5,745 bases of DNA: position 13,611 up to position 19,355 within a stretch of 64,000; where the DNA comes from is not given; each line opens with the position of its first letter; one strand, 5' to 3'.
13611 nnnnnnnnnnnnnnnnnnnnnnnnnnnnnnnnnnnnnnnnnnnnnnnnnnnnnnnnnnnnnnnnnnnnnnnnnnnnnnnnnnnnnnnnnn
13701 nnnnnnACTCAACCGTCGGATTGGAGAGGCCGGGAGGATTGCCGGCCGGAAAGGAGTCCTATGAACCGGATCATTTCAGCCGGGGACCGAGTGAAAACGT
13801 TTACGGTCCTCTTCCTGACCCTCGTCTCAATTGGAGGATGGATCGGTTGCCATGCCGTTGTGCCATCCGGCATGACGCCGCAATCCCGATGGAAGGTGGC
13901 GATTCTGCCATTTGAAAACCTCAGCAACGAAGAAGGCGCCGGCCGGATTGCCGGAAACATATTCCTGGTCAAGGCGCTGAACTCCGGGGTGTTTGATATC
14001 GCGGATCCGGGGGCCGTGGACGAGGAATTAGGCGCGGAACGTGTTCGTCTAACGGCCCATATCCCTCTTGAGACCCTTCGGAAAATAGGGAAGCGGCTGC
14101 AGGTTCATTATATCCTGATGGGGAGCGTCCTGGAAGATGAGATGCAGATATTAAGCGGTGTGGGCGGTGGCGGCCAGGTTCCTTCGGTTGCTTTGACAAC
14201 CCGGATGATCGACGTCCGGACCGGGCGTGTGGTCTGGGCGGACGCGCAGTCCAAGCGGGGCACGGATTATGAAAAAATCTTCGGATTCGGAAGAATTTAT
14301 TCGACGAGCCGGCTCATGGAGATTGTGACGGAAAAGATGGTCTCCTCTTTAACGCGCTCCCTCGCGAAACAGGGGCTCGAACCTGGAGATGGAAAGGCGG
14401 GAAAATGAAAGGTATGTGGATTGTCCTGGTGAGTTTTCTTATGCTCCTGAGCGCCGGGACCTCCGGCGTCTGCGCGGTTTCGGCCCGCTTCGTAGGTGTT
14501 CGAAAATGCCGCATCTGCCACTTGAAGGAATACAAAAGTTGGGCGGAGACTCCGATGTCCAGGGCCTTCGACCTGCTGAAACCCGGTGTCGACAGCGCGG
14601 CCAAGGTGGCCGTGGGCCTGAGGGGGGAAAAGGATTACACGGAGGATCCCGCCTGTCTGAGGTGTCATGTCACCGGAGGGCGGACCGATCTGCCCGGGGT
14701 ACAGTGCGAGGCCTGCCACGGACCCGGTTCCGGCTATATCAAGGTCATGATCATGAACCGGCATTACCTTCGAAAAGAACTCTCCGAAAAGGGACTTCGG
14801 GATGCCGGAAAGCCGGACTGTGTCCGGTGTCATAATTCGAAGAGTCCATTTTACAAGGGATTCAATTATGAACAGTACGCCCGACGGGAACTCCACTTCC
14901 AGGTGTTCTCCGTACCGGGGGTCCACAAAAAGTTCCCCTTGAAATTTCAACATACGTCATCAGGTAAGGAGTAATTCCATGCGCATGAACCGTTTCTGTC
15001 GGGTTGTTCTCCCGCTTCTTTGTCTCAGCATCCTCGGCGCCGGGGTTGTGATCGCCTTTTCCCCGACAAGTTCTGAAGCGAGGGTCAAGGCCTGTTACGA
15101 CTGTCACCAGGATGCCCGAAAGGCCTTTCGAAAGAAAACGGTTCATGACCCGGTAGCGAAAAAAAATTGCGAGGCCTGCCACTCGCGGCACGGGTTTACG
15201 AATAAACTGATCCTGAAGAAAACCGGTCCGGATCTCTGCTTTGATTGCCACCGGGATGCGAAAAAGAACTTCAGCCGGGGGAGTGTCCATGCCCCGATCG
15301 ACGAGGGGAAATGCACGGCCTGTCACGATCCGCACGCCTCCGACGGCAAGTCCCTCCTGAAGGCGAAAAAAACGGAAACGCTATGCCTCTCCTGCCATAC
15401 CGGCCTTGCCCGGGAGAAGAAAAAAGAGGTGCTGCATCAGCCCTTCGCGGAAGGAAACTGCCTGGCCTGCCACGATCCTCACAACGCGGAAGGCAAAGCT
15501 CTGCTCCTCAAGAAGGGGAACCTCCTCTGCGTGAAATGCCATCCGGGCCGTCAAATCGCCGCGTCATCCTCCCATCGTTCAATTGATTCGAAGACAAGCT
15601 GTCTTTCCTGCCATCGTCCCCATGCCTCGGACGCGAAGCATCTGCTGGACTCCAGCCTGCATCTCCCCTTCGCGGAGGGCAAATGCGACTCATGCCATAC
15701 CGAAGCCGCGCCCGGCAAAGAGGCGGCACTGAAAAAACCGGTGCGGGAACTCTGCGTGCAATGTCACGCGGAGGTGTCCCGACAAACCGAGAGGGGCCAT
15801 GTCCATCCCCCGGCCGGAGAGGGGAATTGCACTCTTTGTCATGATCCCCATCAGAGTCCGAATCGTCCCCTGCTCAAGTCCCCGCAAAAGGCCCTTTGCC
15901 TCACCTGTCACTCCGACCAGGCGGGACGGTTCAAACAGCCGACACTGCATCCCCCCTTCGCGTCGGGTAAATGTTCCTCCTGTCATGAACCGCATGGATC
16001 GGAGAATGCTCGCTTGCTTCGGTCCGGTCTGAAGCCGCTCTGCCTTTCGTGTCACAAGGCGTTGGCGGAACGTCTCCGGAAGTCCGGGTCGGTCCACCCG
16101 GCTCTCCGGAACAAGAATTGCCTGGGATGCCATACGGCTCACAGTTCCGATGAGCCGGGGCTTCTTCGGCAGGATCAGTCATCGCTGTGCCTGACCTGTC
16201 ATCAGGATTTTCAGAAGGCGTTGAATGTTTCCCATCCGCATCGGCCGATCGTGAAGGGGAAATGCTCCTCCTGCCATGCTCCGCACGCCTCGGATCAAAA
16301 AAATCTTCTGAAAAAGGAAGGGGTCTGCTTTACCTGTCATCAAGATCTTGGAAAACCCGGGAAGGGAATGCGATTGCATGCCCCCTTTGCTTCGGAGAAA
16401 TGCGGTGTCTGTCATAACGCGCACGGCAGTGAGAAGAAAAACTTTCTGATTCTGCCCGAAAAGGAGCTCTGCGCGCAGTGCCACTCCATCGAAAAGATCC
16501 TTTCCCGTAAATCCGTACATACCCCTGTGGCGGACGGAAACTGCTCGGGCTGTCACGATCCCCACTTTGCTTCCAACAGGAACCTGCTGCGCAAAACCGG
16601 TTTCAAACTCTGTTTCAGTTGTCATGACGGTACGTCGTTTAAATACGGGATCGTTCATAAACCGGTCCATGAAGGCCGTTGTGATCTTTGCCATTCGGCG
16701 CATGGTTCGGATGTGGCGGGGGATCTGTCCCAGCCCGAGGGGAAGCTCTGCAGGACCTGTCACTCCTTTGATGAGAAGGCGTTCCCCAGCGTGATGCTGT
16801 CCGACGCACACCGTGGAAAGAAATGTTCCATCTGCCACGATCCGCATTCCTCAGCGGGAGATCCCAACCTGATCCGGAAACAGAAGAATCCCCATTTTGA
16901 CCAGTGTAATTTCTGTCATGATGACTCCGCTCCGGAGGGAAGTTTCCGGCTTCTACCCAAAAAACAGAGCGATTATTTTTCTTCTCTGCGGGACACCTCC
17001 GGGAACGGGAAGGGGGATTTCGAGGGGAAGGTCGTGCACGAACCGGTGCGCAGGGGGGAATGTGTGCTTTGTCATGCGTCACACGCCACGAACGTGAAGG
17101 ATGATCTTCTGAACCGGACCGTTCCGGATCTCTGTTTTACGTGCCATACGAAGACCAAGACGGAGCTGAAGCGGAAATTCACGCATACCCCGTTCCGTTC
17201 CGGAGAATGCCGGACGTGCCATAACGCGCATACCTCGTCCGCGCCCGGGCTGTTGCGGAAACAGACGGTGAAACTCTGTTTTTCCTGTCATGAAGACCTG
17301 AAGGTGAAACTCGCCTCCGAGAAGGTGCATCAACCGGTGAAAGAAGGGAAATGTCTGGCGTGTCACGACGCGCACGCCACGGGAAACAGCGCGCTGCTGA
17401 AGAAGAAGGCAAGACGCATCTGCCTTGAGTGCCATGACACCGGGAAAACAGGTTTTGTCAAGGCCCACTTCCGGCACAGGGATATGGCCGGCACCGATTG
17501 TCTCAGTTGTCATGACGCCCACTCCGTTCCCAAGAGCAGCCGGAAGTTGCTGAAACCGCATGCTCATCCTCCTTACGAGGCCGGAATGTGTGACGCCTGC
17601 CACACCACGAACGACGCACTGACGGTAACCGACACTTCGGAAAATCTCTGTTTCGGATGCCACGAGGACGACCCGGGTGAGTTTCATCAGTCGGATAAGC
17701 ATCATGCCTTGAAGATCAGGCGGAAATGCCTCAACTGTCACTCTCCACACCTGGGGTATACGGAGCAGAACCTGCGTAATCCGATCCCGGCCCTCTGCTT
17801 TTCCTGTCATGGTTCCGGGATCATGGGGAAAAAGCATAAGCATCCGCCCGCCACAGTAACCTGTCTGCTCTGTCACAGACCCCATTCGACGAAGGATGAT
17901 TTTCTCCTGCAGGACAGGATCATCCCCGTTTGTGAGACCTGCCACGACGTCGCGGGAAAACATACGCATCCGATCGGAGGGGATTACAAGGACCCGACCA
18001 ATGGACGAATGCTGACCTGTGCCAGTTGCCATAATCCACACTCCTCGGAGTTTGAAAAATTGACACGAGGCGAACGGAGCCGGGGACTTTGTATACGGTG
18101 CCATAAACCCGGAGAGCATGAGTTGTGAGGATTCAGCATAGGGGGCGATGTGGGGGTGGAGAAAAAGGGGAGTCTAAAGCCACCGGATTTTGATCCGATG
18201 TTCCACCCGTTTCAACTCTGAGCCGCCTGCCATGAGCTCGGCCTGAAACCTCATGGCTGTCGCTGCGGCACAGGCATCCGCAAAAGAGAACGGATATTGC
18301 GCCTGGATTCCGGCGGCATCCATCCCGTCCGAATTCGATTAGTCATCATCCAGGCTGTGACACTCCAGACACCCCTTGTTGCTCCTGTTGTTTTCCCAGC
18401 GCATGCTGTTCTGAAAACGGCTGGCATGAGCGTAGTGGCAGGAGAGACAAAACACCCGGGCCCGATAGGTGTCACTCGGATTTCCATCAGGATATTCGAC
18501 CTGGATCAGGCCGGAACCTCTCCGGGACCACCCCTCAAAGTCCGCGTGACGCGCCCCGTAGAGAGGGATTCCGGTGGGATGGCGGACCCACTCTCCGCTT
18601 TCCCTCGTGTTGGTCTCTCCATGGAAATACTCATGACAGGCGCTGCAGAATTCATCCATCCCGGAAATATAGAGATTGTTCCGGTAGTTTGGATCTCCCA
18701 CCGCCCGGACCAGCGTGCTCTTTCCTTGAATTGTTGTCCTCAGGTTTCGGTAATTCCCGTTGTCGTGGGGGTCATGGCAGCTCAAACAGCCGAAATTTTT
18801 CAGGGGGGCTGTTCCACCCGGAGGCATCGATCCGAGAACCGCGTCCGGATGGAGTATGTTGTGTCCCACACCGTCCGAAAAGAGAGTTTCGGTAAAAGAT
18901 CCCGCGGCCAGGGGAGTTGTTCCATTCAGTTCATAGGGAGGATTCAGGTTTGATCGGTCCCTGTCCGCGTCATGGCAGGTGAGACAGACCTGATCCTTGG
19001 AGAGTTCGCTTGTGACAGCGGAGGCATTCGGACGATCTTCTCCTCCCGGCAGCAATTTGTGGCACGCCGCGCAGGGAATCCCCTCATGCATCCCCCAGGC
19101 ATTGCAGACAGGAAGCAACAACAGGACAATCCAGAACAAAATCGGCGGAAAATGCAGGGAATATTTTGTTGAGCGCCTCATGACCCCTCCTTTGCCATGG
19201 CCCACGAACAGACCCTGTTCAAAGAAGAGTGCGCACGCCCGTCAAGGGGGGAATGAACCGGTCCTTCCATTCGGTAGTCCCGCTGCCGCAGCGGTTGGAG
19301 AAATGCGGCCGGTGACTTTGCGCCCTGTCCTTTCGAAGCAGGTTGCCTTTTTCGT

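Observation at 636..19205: An ~18.5 kb sigma54-linked locus combines four OmcS-like hexaheme cytochromes with beta-propeller proteins and a porin-lipoprotein module: a candidate cytochrome-nanowire and electron-conduit system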

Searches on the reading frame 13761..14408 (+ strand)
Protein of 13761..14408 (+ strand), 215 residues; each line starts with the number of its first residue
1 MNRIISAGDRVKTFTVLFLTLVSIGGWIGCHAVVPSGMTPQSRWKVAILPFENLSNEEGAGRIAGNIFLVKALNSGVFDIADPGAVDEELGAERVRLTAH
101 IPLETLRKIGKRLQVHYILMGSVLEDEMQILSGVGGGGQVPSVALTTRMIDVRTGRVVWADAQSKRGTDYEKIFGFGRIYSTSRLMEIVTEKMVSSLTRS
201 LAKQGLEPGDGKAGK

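Call 5: search_protein_families(library=pfam, proteins=[window:13761-14408:+], max_evalue=0.01)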
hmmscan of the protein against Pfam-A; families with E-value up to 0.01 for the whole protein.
window:13761-14408:+ (215 aa): 2 families
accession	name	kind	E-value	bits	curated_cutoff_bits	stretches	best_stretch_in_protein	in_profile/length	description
PF03783.19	CsgG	-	2e-05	24.5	20.8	1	75-189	51-173/210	Curli production assembly/transport component CsgG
PF13036.11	LpoB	-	0.00059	20.2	22.3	1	72-163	58-145/147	Peptidoglycan-synthase activator LpoB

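Call 26: find_homologous_proteins(query=window:13761-14408:+, max_evalue=0.001)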
Query window:13761-14408:+ (215 aa): 27 proteins with E <= 0.001 among 478 candidates.
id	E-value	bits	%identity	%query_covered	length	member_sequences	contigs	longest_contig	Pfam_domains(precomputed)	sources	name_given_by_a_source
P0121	2.1e-135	467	100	100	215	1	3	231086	-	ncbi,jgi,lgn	-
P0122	4.4e-82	293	67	94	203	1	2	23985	-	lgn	-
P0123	2.2e-79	284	67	94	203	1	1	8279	-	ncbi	-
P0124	2.3e-71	258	67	88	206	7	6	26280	-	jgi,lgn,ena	-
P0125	3.2e-70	254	66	88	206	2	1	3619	-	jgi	-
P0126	5.2e-69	250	66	88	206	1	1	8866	-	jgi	-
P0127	6.0e-65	237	62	82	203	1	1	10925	-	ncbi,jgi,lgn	-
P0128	3.7e-61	225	62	75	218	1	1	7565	-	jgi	-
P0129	3.8e-61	224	62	74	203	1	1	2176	-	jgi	-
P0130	1.6e-26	111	38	78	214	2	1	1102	-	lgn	-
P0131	1.3e-25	108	36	78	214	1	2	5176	-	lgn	-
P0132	5.7e-25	106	39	73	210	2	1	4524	-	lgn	-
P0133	1.2e-24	105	38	86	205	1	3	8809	-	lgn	-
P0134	1.3e-23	102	37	84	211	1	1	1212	PF13036.12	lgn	-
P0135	5.1e-23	100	33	73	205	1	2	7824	-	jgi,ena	-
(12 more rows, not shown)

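Call 46: search_protein_families(library=ncbifam, proteins=[window:13761-14408:+], max_evalue=0.01)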
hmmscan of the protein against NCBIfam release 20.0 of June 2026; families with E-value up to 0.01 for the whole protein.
window:13761-14408:+ (215 aa): 1 family
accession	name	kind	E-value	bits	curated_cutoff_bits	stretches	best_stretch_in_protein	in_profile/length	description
TIGR02722.1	lp_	equivalog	8.9e-05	22.6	110.55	1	100-163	127-185/189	penicillin-binding protein activator LpoB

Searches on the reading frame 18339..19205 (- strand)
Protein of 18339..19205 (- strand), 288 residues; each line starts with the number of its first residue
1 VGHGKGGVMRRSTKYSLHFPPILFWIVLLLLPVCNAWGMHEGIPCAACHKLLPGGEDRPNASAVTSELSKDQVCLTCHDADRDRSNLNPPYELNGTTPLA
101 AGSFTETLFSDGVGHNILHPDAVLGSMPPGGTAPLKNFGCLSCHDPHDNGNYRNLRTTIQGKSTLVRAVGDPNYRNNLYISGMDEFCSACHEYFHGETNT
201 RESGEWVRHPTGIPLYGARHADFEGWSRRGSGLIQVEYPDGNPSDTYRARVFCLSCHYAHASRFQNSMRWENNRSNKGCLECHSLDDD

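Call 5: search_protein_families(library=pfam, proteins=[window:18339-19205:-], max_evalue=0.01)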
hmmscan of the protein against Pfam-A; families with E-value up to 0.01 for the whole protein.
window:18339-19205:- (288 aa): 5 families
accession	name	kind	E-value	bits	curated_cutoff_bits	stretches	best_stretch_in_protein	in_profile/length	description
PF09699.15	Paired_CXXCH_1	-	1.6e-14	53.7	20.6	2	253-284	9-37/41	Doubled CXXCH motif (Paired_CXXCH_1)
PF22113.1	Mtrc-MtrF_II-IV_dom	-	6.5e-11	42.5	30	1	45-200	9-136/176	Outer membrane cytochrome MtrC/MtrF-like, domains II/IV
PF14522.11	Cytochrome_C7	-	4.7e-10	39.6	24.8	1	42-84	13-54/67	Cytochrome c7 and related cytochrome c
PF14537.11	Cytochrom_c3_2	-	5.7e-05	24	25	0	41-83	5-38/79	Cytochrome c3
PF02085.21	Cytochrom_CIII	-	0.00044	21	22.9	0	41-85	45-89/101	Class III cytochrome C family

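Call 8: search_solved_structures(query=window:18339-19205:-, max_evalue=1, show_alignments=2)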
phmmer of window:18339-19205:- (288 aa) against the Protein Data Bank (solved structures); distinct sequences matched with E-value up to 1: 3.
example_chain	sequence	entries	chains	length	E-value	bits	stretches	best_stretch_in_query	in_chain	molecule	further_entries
6ef8_A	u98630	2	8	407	2.7e-05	26.9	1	121-154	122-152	C-type cytochrome OmcS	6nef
2ozy_A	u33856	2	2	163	0.2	14.2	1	43-89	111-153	Cytochrome c-type protein nrfB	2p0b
9yuq_N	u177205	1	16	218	0.97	12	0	68-103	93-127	Putative multiheme cytochrome c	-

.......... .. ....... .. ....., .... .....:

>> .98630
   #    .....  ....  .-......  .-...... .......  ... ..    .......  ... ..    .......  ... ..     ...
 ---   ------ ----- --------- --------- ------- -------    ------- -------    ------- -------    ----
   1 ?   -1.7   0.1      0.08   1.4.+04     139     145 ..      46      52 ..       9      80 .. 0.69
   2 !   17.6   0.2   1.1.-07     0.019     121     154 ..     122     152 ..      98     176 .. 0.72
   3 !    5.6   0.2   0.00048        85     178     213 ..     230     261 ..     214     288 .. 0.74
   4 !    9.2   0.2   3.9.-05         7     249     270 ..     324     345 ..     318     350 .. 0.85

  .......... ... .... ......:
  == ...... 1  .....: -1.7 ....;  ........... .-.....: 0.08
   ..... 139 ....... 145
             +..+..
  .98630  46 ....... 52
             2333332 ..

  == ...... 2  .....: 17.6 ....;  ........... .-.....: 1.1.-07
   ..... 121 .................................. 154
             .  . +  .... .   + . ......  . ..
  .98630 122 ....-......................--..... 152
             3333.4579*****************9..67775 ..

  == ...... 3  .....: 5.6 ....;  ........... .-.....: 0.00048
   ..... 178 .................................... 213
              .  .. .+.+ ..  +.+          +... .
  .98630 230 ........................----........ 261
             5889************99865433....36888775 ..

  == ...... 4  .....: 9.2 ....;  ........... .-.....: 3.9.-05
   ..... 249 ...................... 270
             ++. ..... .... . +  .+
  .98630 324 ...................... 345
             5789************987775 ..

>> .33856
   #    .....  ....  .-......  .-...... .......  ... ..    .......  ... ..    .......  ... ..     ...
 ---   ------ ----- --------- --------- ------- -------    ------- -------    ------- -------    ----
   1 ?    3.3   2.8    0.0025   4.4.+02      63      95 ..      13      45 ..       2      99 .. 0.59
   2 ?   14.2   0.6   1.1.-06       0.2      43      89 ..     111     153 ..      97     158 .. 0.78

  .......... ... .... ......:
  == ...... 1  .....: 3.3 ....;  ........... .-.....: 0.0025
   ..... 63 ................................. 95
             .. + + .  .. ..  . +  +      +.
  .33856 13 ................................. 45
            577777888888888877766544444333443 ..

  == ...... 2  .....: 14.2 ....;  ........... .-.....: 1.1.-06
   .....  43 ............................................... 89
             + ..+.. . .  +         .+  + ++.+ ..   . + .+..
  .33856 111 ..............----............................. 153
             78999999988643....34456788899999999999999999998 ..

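Call 46: search_protein_families(library=ncbifam, proteins=[window:18339-19181:-], max_evalue=0.01)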
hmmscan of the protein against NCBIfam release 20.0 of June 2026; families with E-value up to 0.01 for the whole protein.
window:18339-19181:- (280 aa): 8 families
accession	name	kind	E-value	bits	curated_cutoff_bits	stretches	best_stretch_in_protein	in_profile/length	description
TIGR01905.1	paired_CXXCH_1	subfamily_domain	3.1e-09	36.6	25.2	2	245-276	9-37/41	doubled CXXCH domain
TIGR03508.1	decahem_SO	subfamily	1.4e-08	34.6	192.2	0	242-276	143-175/258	DmsE family decaheme c-type cytochrome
NF041028.1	decahem_GSU2203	exception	6e-07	29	325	1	240-276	172-208/317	GSU2203 family decaheme c-type cytochrome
TIGR03507.1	decahem_SO1788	subfamily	6.6e-07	28.2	209.3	1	37-199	492-630/672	OmcA/MtrC family decaheme c-type cytochrome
NF008659.0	PRK11659.1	equivalog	0.00085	19.1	184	0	236-276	129-168/188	cytochrome c nitrite reductase pentaheme subunit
NF049875.1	NetB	exception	0.0016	18.3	380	0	237-277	158-197/211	Nrf-like electron transfer protein NetB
TIGR03146.1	cyt_nit_nrfB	equivalog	0.005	17.1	166.6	0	237-276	104-142/145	cytochrome c nitrite reductase pentaheme subunit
TIGR01904.2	GSu_C4xC__C2xCH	domain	0.0077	16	27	1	246-278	27-59/73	CxxxxCH/CxxCH domain c-type cytochrome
